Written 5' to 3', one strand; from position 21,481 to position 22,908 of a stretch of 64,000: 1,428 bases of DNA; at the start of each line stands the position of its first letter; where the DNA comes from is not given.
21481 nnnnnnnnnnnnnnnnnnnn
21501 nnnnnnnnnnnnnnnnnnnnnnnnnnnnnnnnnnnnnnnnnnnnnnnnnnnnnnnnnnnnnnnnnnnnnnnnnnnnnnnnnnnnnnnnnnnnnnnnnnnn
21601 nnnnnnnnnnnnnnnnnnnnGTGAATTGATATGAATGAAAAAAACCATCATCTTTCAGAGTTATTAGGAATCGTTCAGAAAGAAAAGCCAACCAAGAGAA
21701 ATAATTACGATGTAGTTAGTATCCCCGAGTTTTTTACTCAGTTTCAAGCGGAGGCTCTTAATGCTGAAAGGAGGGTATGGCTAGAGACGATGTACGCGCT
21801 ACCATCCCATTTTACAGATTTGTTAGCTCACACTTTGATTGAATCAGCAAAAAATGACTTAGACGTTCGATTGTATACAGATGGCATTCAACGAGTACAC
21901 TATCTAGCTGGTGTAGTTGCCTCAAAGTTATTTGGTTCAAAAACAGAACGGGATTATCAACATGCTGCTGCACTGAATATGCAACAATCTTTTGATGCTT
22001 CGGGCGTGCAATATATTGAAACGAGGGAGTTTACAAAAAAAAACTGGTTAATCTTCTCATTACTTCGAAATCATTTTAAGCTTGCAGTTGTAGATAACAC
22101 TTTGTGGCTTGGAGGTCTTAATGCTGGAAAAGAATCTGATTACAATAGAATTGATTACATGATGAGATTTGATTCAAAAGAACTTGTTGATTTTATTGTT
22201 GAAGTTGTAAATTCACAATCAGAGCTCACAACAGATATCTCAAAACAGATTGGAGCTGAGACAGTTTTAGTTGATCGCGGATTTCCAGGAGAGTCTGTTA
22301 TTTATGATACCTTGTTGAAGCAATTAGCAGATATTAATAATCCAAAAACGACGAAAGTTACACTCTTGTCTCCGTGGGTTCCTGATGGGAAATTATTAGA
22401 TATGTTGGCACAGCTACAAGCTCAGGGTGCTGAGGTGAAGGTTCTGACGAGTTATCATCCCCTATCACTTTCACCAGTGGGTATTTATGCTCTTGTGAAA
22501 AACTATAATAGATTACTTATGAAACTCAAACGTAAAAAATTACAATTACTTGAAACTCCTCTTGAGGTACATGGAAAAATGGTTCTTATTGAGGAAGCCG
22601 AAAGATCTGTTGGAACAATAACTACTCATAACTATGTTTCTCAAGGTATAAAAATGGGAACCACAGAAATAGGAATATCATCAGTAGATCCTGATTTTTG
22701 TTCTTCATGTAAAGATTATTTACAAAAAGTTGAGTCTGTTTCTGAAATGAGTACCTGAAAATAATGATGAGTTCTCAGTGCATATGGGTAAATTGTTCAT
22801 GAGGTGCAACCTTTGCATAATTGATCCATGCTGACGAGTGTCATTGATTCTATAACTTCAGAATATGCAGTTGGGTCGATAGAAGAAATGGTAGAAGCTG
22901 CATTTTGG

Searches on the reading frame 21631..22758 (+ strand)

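Call 20: search_protein_families(library=pfam, proteins=[window:21631-22758:+], max_evalue=0.001)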
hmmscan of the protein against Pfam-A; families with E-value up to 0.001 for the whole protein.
window:21631-22758:+ (375 aa): 2 families
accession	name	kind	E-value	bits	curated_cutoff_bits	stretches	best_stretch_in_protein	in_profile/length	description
PF13091.12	PLDc_2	-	1.1e-14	54.8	27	2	235-365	5-129/132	PLD-like domain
PF09565.16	RE_NgoFVII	-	0.00038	20.3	23.8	1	236-369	12-150/162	NgoFVII restriction endonuclease N-terminal PLD domain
